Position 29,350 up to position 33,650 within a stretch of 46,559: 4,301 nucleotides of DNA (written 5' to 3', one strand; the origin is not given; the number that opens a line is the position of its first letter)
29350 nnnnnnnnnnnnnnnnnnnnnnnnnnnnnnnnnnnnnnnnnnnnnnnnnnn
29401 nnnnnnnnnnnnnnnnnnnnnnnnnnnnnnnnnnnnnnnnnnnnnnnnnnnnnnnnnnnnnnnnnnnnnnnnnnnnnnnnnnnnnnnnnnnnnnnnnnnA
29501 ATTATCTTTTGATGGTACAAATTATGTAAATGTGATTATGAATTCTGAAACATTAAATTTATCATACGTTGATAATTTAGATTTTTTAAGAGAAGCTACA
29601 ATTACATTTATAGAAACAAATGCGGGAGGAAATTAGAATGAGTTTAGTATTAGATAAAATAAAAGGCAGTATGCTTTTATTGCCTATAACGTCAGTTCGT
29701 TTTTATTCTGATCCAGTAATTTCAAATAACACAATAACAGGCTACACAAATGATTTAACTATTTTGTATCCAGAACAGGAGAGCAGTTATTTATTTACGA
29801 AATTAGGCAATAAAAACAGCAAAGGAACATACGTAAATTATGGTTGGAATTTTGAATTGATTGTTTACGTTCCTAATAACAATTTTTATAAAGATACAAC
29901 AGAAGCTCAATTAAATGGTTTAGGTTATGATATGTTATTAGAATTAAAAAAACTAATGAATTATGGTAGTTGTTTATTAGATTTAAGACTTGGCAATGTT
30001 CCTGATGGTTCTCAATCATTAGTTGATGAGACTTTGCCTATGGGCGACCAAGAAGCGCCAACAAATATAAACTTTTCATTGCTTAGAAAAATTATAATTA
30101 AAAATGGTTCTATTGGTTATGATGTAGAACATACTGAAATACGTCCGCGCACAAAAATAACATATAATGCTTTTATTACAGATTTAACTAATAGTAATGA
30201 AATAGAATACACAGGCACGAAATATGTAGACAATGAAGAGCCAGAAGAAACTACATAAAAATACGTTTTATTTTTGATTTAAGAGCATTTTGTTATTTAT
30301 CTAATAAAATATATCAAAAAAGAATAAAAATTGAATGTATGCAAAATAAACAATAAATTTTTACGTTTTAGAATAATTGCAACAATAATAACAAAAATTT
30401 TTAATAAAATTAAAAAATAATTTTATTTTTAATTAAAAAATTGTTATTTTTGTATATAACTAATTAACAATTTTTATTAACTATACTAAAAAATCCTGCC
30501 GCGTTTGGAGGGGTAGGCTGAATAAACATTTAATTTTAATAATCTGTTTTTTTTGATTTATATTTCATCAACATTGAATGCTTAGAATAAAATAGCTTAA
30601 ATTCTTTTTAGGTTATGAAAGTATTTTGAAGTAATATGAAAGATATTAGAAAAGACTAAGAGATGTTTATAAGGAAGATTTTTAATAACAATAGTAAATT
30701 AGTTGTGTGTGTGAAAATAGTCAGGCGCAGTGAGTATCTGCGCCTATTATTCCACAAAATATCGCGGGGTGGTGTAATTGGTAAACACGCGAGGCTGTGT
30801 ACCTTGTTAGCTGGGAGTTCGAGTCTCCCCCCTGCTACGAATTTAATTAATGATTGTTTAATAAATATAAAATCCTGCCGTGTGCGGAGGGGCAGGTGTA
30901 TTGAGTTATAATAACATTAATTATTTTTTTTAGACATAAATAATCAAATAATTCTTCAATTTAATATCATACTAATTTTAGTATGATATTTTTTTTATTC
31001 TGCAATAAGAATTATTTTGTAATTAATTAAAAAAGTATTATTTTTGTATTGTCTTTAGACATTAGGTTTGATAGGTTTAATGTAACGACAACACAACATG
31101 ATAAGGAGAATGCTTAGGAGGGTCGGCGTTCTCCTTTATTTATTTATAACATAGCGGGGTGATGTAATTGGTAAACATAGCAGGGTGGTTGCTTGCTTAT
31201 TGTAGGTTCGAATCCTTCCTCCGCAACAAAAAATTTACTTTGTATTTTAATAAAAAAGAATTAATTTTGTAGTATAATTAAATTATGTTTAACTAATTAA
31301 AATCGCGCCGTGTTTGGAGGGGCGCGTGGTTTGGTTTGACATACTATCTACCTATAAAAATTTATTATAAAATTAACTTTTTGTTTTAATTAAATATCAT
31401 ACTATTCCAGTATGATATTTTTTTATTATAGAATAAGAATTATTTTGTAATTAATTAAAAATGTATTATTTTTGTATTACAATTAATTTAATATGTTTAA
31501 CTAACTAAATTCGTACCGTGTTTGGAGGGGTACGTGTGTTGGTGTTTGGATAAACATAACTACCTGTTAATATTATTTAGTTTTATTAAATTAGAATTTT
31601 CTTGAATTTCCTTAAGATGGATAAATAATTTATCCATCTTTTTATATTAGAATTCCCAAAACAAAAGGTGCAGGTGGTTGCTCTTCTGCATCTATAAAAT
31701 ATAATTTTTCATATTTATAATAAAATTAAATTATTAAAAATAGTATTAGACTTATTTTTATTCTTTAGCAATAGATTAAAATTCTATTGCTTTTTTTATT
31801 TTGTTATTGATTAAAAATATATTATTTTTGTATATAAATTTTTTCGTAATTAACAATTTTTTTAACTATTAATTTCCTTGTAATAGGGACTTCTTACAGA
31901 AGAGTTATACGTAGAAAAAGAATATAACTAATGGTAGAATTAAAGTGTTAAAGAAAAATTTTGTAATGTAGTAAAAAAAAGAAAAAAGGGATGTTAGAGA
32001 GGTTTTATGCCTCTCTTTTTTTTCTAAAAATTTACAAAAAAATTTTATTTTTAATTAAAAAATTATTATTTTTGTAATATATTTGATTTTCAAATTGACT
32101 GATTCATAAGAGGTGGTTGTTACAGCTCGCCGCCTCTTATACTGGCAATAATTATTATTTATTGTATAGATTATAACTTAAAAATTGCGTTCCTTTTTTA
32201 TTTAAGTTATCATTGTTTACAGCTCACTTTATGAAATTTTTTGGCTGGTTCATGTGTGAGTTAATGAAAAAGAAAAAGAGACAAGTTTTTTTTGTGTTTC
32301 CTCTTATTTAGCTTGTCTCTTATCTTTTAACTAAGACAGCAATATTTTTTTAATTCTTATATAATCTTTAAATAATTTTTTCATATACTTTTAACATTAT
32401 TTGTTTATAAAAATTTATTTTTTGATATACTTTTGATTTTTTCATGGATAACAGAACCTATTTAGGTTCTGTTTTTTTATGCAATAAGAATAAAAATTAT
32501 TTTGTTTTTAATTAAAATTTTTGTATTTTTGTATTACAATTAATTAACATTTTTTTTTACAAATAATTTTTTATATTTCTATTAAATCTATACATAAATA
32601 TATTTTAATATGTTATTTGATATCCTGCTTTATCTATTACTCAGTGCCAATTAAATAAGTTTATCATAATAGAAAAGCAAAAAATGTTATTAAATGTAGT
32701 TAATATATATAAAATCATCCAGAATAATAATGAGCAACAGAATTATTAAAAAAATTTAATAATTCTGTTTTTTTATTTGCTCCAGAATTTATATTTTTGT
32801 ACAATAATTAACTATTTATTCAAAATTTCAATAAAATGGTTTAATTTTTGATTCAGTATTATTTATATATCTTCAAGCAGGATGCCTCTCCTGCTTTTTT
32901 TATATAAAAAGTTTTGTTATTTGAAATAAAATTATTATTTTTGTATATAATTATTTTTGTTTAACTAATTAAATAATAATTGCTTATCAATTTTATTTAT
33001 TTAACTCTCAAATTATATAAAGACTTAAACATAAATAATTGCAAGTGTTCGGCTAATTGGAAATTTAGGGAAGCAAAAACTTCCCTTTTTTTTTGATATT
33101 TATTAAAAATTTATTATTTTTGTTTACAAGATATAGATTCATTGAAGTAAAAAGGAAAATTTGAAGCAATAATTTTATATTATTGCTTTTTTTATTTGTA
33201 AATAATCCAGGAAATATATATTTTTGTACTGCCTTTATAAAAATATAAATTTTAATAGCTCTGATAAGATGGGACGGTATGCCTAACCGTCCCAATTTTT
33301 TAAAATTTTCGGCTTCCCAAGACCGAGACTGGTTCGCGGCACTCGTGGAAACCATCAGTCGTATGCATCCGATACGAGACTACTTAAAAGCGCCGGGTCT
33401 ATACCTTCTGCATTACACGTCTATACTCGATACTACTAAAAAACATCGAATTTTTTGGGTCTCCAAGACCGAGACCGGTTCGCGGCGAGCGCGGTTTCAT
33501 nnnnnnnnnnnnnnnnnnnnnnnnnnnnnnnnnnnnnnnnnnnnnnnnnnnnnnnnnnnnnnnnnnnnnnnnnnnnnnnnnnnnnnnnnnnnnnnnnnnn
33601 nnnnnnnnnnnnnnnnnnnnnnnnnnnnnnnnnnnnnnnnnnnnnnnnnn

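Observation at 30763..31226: Two paralogous tRNA-like genes with shared non-canonical features, plus a free-standing copy of an anticodon arm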

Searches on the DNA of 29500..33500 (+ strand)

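Call 5: search_dna_similar(query=window:29500-33500:+, collection=phages, mode=distant, max_rows=20)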
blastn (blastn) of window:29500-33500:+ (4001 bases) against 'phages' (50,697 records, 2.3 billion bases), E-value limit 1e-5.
No match.
